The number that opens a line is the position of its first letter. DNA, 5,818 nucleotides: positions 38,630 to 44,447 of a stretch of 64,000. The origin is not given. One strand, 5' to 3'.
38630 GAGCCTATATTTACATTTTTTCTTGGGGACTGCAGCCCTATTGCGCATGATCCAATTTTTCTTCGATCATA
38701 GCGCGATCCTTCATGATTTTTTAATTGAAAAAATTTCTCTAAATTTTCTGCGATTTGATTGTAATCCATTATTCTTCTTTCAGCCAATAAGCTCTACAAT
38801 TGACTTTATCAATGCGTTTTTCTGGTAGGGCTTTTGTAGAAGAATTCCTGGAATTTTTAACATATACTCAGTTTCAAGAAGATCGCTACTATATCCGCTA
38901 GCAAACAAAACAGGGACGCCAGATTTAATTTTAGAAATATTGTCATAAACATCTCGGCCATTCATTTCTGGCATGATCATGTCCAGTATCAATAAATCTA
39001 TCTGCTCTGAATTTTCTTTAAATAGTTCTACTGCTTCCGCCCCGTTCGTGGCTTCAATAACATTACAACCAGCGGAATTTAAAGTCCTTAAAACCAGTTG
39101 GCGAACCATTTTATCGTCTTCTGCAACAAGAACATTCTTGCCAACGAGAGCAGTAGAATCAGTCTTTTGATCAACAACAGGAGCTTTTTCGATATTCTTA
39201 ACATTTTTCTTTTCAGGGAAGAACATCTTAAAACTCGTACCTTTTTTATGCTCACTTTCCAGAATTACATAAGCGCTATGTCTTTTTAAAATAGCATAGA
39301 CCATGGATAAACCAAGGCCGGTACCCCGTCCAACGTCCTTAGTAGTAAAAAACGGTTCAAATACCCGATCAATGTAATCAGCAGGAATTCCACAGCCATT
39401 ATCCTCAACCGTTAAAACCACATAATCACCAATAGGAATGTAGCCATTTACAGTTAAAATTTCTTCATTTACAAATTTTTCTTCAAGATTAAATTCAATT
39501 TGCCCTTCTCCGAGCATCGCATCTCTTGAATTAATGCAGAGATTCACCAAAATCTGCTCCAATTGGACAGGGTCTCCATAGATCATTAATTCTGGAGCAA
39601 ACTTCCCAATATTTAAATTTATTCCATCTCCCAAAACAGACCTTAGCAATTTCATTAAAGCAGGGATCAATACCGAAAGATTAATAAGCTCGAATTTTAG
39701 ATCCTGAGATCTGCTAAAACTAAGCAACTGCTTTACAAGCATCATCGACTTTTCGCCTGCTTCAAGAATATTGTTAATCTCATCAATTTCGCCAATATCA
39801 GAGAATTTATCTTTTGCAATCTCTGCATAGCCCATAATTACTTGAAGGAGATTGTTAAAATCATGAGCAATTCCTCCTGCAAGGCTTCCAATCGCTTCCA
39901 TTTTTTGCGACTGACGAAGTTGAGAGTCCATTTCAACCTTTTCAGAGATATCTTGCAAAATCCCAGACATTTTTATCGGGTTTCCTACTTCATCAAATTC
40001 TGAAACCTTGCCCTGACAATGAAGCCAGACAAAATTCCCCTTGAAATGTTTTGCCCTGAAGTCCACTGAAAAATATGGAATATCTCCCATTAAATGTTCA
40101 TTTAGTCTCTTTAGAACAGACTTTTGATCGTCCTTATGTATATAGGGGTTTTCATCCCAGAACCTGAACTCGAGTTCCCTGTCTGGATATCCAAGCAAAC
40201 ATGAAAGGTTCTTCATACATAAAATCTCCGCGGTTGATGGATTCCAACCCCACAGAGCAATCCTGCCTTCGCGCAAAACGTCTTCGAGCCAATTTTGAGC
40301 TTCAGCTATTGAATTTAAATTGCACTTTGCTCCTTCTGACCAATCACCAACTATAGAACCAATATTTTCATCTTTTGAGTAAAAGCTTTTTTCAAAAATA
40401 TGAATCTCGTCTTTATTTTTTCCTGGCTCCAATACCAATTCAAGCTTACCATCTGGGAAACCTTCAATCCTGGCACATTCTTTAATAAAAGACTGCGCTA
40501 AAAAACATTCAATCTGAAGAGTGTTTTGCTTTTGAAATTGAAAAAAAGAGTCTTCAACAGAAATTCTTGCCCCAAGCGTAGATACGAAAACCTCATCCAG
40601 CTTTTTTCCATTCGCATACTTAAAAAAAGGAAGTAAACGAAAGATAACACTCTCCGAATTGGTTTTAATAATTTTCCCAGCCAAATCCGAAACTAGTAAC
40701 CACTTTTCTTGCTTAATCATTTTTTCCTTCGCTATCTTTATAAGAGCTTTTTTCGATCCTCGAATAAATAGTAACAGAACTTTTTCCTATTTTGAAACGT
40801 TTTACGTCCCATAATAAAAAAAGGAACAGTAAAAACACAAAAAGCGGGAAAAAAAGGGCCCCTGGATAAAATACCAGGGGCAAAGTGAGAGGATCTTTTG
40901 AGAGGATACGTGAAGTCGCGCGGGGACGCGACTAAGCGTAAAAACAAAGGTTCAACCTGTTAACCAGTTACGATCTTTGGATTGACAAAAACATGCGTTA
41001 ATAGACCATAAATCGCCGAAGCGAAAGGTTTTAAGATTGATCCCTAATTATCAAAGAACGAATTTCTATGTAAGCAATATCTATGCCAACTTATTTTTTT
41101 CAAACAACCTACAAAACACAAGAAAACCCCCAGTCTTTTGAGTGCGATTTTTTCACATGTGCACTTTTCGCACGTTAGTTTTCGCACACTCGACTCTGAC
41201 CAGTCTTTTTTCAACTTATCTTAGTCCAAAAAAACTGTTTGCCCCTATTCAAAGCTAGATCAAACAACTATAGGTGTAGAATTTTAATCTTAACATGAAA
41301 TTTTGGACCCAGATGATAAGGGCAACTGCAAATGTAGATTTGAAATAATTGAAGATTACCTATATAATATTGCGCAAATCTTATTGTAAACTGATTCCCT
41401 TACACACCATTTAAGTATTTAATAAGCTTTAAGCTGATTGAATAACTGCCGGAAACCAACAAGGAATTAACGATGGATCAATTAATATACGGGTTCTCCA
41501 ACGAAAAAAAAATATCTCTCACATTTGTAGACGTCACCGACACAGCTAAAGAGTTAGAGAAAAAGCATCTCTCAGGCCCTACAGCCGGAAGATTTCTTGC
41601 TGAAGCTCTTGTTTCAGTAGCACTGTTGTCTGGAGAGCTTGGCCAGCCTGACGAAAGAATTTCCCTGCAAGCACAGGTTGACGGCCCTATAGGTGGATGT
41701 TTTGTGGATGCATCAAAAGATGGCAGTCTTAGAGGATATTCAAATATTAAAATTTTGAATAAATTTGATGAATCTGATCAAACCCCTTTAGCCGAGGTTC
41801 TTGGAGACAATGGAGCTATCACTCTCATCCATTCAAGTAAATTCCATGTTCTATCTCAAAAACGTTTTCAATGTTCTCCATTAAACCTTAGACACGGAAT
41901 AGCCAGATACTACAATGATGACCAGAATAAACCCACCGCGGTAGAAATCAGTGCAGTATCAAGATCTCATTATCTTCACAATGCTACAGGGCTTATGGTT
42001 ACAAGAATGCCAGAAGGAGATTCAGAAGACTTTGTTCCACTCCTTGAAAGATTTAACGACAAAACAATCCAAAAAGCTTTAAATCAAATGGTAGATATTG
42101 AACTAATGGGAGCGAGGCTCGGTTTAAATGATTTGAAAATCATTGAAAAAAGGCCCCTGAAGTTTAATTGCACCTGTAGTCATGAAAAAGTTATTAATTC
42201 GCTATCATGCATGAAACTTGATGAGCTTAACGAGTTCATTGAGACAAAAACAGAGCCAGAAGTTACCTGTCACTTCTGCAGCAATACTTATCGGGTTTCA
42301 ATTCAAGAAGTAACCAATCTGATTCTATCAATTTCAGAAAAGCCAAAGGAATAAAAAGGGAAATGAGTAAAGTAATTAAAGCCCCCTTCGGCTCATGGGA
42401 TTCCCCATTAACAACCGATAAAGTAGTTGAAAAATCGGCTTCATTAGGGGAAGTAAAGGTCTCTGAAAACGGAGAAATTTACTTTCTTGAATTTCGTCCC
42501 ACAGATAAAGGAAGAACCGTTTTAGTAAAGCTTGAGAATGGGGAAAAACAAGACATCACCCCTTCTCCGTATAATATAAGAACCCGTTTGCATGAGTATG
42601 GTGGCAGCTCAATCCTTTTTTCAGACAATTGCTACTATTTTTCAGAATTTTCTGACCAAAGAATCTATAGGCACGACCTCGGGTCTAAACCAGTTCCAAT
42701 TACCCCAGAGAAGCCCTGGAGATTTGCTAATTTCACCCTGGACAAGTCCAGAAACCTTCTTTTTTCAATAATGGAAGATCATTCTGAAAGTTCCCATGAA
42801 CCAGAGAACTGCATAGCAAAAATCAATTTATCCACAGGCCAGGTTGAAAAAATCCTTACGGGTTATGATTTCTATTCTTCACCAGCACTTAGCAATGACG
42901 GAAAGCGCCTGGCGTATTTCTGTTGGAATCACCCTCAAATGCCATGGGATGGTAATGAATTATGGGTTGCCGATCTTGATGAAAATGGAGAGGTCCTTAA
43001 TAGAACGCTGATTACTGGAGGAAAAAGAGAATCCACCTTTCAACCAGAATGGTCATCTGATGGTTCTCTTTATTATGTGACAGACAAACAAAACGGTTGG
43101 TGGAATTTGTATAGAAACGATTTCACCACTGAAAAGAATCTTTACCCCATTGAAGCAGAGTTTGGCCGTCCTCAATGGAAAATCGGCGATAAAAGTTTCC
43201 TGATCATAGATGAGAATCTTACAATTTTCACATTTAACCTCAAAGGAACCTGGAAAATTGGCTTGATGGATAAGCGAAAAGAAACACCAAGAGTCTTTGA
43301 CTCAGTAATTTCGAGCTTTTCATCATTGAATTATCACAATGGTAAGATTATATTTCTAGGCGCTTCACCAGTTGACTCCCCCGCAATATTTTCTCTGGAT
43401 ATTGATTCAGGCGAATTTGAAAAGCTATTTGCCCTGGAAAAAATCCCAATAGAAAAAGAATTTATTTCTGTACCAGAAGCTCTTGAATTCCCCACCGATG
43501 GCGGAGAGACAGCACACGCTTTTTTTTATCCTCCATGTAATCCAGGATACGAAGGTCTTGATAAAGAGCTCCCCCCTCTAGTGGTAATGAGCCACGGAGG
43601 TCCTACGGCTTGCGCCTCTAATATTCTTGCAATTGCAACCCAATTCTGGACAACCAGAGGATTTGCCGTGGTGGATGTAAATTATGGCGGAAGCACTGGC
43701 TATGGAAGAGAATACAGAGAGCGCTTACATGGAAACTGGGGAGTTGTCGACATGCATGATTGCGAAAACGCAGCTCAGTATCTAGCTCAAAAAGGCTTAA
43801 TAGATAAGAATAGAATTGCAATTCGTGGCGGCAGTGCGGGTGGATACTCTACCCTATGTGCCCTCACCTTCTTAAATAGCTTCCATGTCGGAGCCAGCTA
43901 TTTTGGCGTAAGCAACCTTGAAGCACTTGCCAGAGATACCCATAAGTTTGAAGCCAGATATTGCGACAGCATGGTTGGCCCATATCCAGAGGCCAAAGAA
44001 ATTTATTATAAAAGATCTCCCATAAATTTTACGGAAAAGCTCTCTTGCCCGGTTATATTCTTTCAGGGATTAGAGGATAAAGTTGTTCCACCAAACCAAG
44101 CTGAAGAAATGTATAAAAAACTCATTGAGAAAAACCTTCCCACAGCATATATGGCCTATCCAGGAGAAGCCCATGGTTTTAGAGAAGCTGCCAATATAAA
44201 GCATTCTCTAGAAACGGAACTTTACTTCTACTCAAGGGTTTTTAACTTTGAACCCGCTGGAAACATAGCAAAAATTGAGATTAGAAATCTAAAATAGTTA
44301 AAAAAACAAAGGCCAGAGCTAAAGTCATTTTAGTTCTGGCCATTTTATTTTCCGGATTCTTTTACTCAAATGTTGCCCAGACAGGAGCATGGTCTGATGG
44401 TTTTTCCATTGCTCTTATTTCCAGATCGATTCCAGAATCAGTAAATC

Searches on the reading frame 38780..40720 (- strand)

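Call 21: search_protein_families(library=pfam, proteins=[window:38780-40720:-], max_evalue=0.01)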
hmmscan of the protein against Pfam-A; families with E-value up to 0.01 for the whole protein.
window:38780-40720:- (646 aa): 5 families
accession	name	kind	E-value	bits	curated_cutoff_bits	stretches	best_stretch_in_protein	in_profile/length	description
PF02518.31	HATPase_c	-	1.6e-22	80.5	26.4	1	382-504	1-110/111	Histidine kinase-, DNA gyrase B-, and HSP90-like ATPase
PF00072.30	Response_reg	-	2e-18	67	30.2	1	530-641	1-110/111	Response regulator receiver domain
PF08447.18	PAS_3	-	9.2e-11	42.3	25.6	1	170-254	6-88/89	PAS fold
PF00512.31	HisKA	-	2.5e-06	27.9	26.9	1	279-339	4-64/66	His Kinase A (phospho-acceptor) domain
PF14689.11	SPOB_a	-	0.007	16.4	28.1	0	286-302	21-37/62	Sensor_kinase_SpoOB-type, alpha-helical domain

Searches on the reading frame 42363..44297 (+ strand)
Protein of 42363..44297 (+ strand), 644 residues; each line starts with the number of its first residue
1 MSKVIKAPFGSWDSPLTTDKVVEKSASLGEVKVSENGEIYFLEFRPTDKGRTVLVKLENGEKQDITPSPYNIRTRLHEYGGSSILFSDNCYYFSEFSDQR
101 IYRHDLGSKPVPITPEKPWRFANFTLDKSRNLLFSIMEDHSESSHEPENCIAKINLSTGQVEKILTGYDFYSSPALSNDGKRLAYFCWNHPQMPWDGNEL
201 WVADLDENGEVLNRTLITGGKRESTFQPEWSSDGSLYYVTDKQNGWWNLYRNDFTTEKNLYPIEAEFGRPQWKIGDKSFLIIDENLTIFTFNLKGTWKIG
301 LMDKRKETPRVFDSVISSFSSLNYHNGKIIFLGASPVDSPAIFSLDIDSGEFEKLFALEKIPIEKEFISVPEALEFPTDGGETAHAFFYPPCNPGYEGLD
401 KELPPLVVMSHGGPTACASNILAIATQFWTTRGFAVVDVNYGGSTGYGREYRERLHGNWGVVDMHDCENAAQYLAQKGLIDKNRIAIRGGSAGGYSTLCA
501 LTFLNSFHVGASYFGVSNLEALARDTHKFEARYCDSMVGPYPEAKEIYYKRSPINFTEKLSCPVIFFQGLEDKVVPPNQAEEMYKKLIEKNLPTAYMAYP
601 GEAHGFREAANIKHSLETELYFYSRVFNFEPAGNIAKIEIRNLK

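Call 21: search_protein_families(library=pfam, proteins=[window:42363-44297:+], max_evalue=0.01)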
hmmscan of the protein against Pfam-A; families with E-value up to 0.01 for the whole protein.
window:42363-44297:+ (644 aa): 8 families
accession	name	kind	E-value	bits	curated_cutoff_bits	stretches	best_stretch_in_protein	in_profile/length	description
PF00326.27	Peptidase_S9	-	6.8e-47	160.1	22.6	1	426-628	7-211/213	Prolyl oligopeptidase family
PF20434.5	BD-FAE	-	1.4e-13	51.3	26.8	1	404-587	13-215/215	BD-FAE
PF01738.24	DLH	-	4.1e-08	33.5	21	1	542-612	129-194/217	Dienelactone hydrolase family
PF07676.18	PD40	-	0.00011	22.5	20.9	0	172-185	12-25/38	WD40-like Beta Propeller Repeat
PF00135.34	COesterase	-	0.00099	18.6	27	1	403-497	102-197/515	Carboxylesterase family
PF07859.19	Abhydrolase_3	-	0.0041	17.3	25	0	464-495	49-83/210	alpha/beta hydrolase fold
PF05448.18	AXE1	-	0.005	16.1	21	0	555-592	257-294/321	Acetyl xylan esterase (AXE1)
PF02129.25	Peptidase_S15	-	0.0083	16.3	23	0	542-590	203-250/262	X-Pro dipeptidyl-peptidase (S15 family)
